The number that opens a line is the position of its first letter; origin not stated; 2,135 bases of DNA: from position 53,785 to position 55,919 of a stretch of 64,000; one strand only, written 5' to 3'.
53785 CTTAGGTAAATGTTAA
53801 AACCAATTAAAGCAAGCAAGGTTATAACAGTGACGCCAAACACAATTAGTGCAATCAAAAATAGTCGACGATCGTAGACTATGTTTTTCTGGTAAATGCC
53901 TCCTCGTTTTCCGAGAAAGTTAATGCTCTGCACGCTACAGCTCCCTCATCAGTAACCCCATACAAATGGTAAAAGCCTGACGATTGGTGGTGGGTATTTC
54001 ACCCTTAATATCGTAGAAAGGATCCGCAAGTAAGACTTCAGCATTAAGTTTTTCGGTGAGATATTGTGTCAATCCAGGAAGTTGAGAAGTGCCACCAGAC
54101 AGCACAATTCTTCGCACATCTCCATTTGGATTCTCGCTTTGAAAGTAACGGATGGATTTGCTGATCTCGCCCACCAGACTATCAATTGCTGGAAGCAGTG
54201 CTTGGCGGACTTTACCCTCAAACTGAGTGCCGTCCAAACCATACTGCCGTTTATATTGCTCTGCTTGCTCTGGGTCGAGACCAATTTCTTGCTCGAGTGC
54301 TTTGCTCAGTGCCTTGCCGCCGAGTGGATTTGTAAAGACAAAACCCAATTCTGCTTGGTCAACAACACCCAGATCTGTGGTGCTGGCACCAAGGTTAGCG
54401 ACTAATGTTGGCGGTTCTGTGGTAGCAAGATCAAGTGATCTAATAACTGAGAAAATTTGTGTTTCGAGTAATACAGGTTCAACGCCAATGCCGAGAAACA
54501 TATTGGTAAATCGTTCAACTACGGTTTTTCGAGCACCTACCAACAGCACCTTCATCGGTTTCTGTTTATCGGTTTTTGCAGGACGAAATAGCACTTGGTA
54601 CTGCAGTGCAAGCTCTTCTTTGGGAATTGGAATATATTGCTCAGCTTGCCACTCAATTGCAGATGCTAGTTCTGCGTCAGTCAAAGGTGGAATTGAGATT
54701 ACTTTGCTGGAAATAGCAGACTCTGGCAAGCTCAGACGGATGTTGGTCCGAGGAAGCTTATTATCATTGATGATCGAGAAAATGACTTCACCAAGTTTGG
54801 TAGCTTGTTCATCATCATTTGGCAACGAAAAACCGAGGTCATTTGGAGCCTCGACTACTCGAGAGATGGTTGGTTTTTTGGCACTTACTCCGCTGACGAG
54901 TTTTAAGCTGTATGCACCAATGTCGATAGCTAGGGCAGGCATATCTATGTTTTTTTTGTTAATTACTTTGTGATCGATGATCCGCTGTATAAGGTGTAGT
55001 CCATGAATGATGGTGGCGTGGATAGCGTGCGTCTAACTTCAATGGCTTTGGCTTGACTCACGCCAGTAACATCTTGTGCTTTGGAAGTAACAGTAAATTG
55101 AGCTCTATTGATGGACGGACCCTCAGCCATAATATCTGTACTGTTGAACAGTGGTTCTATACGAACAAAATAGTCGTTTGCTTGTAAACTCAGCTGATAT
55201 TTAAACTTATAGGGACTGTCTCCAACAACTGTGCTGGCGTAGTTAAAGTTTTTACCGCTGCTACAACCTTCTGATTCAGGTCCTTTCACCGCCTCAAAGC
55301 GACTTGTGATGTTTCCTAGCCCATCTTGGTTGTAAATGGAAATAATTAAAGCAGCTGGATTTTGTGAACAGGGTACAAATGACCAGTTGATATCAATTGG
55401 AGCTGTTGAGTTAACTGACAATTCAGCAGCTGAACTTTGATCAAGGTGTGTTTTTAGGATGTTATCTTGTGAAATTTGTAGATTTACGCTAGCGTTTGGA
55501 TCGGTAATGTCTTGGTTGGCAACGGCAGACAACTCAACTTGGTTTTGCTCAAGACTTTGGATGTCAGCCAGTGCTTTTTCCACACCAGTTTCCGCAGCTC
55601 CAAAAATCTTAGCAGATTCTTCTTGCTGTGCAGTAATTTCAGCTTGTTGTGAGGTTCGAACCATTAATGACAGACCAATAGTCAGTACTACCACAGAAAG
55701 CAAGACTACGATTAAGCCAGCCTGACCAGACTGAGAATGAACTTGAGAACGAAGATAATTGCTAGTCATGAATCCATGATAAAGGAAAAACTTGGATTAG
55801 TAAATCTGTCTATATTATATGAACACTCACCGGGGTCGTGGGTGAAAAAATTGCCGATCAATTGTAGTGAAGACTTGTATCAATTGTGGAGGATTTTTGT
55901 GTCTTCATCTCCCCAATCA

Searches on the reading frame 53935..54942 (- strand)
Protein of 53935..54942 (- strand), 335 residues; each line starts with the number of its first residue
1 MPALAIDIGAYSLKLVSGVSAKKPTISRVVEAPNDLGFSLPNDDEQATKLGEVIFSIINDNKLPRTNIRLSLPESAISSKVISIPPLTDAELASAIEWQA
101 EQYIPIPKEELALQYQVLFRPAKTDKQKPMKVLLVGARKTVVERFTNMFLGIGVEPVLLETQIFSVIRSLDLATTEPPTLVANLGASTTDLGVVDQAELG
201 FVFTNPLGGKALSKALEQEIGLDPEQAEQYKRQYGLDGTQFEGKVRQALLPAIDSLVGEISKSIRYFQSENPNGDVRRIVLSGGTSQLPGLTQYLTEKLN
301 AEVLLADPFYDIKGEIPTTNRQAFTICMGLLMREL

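Call 47: search_protein_families(library=pfam, proteins=[window:53935-54942:-], max_evalue=0.01)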
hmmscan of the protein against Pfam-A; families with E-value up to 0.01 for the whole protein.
window:53935-54942:- (335 aa): 5 families
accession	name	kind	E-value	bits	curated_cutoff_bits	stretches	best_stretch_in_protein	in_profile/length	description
PF11104.14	PilM_2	-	4.5e-40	138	27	1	6-333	2-338/340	Type IV pilus assembly protein PilM;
PF14450.12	FtsA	-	1.2e-08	35.8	31.8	1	182-308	3-112/127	Cell division protein FtsA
PF25216.1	Volactin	-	1.5e-07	31.7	35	1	172-302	161-294/321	Volactin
PF06723.19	MreB_Mbl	-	0.00016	21.1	27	1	244-307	241-305/327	MreB/Mbl protein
PF23484.1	YBR126W-A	-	0.0049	17.2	27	0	219-239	45-65/68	YBR126W-A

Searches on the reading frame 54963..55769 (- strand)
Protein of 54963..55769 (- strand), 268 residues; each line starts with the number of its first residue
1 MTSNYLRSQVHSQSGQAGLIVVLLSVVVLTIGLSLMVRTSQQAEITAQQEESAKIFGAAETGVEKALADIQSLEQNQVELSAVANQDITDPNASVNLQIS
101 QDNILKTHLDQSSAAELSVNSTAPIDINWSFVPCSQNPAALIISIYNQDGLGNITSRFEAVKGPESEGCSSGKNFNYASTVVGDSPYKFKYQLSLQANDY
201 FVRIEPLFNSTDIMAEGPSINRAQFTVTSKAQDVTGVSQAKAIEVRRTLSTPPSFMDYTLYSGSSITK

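Call 47: search_protein_families(library=pfam, proteins=[window:54963-55769:-], max_evalue=0.01)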
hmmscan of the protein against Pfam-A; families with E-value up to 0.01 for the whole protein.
window:54963-55769:- (268 aa): 2 families
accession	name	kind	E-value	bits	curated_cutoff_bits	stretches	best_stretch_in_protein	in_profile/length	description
PF14341.11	PilX_N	-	0.00015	22.1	25.5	1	14-64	1-51/51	PilX N-terminal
PF22250.1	PFF1_C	-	0.0044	16.9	24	1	36-87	2-53/246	Vacuolar membrane protease, C-terminal domain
